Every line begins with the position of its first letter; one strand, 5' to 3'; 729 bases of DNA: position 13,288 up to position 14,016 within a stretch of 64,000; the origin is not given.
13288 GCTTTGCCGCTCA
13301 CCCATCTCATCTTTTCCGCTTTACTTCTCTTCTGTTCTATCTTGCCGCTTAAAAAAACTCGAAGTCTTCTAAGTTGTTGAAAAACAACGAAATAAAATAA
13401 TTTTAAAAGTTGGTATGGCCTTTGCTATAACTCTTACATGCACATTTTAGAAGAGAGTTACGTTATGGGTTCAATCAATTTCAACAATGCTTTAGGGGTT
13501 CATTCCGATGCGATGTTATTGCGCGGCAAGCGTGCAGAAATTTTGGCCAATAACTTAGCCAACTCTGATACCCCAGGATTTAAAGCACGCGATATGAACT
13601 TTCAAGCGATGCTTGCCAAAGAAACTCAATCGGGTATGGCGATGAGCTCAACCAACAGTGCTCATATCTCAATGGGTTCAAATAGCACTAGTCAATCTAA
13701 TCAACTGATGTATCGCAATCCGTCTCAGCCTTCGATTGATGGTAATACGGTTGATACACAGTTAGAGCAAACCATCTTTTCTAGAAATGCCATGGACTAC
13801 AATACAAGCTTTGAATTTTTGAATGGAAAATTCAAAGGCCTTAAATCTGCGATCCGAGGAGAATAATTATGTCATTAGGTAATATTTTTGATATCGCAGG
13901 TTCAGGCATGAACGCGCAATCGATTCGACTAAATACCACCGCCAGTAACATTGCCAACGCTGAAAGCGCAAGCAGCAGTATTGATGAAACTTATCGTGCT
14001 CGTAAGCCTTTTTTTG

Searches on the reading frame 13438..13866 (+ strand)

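Call 49: search_protein_families(library=ncbifam, proteins=[window:13438-13866:+], max_evalue=1e-10)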
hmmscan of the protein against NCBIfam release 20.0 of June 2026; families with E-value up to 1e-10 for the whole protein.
window:13438-13866:+ (142 aa): 9 families
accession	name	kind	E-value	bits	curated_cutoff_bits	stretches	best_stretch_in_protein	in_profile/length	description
NF009328.0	PRK12685.1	equivalog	8e-37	126.1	169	1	12-141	2-115/116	flagellar basal body rod protein FlgB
TIGR01396.1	FlgB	equivalog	1.5e-34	119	59.05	1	15-140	1-131/131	flagellar basal body rod protein FlgB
NF009263.0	PRK12620.1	equivalog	1e-31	109.7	158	1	14-141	4-132/133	flagellar basal body rod protein FlgB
NF005527.0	PRK07182.1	equivalog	1.7e-31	109.3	211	1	13-141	3-147/148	flagellar basal body rod protein FlgB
NF009262.0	PRK12619.1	equivalog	2.2e-29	102.5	183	1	12-142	2-130/130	flagellar basal body rod protein FlgB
NF004654.1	PRK06004.1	equivalog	9.3e-14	52.5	142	1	30-140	10-125/126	flagellar basal body rod protein FlgB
NF009264.0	PRK12621.1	equivalog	1.5e-13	51.3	163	1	15-140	5-132/136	flagellar basal body rod protein FlgB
NF009266.0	PRK12623.1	equivalog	1.5e-13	50.8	144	1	25-141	19-132/133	flagellar basal body rod protein FlgB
NF009270.0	PRK12627.1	equivalog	2.9e-11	43.8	128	1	30-114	19-98/128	FlgB family protein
